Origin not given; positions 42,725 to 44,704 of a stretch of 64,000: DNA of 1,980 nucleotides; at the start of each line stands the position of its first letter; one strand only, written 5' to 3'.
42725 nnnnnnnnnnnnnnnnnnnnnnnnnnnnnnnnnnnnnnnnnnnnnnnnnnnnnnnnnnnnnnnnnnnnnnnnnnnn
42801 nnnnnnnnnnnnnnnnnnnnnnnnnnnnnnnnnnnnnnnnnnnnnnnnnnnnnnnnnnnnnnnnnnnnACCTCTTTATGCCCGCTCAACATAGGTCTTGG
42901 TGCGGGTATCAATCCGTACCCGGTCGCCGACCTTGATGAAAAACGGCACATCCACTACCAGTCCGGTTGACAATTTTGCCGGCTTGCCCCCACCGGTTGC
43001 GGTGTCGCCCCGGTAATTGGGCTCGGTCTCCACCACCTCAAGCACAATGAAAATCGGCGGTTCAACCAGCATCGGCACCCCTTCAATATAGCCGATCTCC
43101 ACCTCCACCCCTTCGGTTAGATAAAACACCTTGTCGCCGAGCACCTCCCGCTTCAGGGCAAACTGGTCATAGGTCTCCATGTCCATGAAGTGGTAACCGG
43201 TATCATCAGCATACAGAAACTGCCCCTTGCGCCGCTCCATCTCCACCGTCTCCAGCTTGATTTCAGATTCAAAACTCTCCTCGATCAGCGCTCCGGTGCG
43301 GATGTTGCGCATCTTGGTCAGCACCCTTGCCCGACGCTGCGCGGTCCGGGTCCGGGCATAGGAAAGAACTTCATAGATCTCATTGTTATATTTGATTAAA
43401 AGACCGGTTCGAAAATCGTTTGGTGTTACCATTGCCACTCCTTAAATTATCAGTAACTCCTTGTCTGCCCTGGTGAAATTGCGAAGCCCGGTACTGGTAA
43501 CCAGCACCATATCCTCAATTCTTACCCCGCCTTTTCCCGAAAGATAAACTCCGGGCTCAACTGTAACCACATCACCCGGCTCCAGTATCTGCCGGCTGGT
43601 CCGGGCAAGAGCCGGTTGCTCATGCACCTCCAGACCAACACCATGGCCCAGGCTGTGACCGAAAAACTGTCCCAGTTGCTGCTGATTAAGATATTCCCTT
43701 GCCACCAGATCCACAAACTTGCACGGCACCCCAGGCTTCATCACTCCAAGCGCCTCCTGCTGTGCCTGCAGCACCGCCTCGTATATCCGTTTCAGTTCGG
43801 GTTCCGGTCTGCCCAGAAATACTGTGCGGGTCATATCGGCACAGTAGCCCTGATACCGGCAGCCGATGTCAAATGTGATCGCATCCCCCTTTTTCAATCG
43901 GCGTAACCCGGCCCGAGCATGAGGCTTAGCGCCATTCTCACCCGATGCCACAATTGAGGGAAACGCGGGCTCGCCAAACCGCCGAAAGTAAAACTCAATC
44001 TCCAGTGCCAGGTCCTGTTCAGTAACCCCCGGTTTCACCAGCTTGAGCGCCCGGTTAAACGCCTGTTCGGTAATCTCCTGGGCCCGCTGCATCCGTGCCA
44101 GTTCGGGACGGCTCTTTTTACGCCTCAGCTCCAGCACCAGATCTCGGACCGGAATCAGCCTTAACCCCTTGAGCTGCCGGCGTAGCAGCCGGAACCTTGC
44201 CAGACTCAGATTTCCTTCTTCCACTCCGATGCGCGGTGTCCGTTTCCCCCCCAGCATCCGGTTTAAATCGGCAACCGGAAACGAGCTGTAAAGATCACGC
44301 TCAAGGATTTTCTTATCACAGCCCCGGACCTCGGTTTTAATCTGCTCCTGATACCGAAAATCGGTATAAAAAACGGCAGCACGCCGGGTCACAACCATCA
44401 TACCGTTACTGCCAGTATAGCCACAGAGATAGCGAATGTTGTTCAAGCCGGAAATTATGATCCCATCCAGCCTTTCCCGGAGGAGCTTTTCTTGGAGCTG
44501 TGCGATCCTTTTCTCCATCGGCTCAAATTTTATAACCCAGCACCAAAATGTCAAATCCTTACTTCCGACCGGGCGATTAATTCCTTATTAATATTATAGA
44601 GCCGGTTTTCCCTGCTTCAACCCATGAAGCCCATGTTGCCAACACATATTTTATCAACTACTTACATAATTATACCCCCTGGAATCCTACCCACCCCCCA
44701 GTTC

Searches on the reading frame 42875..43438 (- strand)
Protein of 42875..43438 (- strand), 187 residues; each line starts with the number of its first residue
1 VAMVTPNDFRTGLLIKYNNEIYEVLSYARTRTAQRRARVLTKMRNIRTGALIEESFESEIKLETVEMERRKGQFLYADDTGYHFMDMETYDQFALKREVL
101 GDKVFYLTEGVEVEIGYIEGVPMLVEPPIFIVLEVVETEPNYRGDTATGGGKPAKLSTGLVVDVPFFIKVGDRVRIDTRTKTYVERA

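Call 5: search_protein_families(library=pfam, proteins=[window:42875-43438:-], max_evalue=0.01)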
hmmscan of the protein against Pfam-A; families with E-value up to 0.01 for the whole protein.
window:42875-43438:- (187 aa): 3 families
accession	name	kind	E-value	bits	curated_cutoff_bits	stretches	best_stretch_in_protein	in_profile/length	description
PF09285.17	Elong-fact-P_C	-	5.6e-25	87.2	25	1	131-186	1-56/56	Elongation factor P, C-terminal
PF01132.26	EFP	-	9e-19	67.6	27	1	70-122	1-53/54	Elongation factor P (EF-P) OB domain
PF08207.18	EFP_N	-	3.6e-13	49.7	23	1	7-61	3-57/58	Elongation factor P (EF-P) KOW-like domain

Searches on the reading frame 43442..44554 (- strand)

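Call 10: search_protein_families(library=pfam, proteins=[window:43442-44554:-], max_evalue=0.0001)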
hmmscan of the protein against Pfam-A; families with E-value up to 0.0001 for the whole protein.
window:43442-44554:- (370 aa): 2 families
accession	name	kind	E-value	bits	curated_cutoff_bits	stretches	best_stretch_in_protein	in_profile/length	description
PF00557.29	Peptidase_M24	-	4.8e-74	249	23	1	154-353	2-207/208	Metallopeptidase family M24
PF01321.24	Creatinase_N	-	5.1e-22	79.2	22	1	16-144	1-126/128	Creatinase/Prolidase N-terminal domain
